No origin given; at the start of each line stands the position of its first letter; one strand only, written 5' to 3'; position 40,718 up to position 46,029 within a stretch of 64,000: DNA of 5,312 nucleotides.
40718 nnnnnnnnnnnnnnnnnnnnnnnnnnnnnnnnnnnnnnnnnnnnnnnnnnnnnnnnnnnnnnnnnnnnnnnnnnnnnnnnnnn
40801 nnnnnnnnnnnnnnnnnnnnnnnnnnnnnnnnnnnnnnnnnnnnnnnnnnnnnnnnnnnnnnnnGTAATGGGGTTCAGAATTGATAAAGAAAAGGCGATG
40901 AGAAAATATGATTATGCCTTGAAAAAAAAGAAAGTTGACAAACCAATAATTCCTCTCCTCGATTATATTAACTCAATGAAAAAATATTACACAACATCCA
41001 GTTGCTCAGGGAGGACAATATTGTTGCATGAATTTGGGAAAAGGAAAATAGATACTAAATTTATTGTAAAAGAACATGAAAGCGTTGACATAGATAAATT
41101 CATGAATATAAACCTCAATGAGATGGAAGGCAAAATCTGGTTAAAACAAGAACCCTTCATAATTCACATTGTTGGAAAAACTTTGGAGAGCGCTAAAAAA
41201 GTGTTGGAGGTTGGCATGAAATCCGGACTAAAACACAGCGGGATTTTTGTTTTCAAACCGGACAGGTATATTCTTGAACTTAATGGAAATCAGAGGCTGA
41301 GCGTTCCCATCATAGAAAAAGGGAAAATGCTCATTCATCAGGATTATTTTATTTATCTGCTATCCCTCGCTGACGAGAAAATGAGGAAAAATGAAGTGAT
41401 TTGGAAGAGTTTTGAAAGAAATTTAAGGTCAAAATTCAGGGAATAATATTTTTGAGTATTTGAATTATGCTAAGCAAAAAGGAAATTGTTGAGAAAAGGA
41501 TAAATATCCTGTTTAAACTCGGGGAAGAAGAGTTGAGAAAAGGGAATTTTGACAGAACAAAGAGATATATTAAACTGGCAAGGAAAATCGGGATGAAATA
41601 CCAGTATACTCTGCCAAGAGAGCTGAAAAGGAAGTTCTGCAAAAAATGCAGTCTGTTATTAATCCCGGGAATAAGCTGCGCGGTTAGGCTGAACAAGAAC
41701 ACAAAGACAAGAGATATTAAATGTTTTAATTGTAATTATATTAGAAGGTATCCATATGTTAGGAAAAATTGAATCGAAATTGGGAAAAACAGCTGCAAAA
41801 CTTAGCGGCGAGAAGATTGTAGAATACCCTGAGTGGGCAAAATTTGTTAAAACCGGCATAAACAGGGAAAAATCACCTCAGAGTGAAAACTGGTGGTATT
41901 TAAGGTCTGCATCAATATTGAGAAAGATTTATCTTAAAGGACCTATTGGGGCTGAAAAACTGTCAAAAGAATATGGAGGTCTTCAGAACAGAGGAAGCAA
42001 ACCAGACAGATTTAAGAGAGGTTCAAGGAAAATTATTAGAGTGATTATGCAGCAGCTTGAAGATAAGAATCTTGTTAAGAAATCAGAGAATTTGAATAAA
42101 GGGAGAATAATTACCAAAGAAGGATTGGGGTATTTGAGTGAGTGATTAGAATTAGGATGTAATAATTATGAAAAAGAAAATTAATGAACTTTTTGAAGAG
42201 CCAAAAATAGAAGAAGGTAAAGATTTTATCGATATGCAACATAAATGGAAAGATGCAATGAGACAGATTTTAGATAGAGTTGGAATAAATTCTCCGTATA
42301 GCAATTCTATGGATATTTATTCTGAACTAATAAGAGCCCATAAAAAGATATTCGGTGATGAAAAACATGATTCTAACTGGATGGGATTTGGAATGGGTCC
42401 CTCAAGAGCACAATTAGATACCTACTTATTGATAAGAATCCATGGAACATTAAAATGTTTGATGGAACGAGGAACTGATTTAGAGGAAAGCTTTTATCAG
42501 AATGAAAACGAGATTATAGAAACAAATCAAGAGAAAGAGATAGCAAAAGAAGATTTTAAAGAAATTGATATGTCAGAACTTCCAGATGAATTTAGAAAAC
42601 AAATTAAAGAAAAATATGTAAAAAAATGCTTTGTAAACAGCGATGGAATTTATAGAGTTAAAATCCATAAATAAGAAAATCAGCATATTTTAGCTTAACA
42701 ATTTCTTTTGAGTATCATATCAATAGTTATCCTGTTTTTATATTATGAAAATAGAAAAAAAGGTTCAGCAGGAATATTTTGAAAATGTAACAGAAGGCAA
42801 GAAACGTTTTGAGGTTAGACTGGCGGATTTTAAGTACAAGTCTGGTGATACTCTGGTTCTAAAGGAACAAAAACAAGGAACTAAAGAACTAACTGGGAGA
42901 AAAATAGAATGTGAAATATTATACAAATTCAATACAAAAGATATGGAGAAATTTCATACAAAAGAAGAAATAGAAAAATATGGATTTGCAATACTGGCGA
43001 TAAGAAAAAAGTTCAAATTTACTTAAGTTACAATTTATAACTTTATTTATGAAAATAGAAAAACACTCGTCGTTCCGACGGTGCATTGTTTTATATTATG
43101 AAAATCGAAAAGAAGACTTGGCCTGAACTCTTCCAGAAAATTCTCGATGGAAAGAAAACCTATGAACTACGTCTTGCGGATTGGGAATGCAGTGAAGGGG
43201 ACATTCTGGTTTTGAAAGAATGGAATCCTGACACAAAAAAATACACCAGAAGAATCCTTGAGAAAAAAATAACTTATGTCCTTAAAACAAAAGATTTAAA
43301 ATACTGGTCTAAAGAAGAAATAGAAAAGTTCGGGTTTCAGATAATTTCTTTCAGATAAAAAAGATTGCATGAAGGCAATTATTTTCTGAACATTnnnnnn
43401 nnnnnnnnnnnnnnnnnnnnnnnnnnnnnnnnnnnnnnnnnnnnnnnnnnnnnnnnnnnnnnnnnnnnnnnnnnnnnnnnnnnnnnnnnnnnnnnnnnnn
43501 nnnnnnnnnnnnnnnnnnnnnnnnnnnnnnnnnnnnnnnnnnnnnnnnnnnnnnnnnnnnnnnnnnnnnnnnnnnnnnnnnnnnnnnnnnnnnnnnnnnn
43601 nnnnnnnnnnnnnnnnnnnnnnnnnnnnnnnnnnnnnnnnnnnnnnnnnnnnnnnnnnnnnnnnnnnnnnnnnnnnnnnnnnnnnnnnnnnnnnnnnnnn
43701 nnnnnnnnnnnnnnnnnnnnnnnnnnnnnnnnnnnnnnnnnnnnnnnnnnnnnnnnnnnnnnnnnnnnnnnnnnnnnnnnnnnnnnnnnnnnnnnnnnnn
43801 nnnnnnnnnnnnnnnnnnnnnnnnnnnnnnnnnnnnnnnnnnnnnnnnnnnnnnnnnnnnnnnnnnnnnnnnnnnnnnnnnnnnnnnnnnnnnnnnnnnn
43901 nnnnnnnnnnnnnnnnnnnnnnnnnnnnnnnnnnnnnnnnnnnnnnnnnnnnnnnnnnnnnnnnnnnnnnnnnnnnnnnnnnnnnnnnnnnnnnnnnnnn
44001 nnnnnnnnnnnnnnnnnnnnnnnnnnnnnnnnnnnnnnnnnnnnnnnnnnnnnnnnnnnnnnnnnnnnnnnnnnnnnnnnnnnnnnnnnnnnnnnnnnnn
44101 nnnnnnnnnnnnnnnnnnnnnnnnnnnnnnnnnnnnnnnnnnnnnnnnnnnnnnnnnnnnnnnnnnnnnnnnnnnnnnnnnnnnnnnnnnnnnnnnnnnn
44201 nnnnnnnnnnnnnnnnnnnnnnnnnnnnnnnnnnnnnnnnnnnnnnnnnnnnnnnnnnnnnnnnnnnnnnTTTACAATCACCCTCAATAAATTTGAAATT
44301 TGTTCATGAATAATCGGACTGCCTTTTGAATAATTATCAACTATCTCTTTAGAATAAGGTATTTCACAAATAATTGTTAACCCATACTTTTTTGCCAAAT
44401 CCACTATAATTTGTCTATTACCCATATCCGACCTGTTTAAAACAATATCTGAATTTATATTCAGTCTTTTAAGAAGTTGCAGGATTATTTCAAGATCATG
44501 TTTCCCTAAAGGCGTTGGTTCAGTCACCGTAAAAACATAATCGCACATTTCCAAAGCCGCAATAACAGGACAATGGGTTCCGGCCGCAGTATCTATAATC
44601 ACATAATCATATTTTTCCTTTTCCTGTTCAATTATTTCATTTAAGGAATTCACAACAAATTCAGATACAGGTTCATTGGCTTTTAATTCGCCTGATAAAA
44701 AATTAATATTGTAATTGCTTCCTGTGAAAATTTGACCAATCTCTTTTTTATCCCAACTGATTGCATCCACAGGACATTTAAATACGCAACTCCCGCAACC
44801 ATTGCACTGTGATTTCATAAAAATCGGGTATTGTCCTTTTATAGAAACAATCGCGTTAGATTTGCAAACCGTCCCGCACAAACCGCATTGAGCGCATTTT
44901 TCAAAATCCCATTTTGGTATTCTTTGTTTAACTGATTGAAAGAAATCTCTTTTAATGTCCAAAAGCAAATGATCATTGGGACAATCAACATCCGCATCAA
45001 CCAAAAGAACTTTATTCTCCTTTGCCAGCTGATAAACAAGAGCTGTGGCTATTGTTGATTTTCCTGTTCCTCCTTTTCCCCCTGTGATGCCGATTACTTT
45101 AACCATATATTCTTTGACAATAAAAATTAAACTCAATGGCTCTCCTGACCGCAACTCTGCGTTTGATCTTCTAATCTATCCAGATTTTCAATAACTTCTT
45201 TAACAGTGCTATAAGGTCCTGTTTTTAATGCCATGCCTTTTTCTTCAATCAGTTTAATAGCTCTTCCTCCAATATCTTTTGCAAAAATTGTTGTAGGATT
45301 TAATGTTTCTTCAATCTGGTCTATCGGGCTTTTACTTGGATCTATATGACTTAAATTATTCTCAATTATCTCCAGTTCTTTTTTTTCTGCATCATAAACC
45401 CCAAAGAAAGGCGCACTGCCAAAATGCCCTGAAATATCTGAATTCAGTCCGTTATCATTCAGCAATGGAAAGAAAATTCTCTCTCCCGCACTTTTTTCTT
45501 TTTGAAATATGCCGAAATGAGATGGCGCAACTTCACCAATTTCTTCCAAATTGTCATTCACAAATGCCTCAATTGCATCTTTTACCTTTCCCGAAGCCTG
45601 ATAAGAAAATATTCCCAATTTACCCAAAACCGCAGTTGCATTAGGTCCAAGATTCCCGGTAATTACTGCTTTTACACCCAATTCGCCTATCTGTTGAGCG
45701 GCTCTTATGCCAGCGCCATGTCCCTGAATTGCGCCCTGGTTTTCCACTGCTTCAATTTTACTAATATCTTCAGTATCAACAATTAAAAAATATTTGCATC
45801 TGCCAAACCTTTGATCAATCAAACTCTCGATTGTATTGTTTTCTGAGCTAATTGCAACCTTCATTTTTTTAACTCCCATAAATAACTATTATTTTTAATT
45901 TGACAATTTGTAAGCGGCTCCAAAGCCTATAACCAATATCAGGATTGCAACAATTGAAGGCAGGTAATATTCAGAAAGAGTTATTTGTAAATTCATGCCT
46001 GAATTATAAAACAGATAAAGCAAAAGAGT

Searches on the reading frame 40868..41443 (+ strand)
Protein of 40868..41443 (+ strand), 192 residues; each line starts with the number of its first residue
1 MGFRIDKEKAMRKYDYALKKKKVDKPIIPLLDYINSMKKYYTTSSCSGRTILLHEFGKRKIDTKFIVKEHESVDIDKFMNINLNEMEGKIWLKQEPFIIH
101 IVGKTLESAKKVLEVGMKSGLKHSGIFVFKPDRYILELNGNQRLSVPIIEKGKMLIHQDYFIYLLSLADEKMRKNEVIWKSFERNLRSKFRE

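Call 73: search_protein_families(library=pfam, proteins=[window:40868-41443:+], max_evalue=0.001)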
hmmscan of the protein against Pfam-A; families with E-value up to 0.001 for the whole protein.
window:40868-41443:+ (192 aa): 1 family
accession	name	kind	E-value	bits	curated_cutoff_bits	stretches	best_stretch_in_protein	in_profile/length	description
PF02676.19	TYW3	-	6e-42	143.8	27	1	7-187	3-210/211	Methyltransferase TYW3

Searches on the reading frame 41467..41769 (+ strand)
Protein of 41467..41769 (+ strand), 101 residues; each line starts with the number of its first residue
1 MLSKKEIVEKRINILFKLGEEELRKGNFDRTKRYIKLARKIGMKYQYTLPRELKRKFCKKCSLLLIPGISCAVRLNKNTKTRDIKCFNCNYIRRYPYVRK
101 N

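Call 73: search_protein_families(library=pfam, proteins=[window:41467-41769:+], max_evalue=0.001)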
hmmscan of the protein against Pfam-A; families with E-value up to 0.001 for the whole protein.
window:41467-41769:+ (101 aa): 1 family
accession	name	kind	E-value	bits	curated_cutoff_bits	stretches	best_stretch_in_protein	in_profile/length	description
PF04032.22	Rpr2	-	7e-19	68.3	29.3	1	11-90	1-90/90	RNAse P Rpr2/Rpp21/SNM1 subunit domain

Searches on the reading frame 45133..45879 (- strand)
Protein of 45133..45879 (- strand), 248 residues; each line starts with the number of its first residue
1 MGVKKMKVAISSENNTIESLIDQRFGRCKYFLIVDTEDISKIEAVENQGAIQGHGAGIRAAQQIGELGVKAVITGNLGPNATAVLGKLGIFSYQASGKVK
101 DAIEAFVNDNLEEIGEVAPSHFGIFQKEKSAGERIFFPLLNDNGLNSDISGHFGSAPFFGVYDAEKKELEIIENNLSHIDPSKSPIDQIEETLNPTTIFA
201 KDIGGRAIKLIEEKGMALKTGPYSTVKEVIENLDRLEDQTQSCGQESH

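Call 49: search_protein_families(library=pfam, proteins=[window:45133-45879:-], max_evalue=0.01)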
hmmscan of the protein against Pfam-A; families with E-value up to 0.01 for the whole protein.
window:45133-45879:- (248 aa): 1 family
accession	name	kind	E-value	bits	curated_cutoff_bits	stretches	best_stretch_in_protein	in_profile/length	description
PF02579.22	Nitro_FeMo-Co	-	9e-36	122.5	26.3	2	18-107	2-93/94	Dinitrogenase iron-molybdenum cofactor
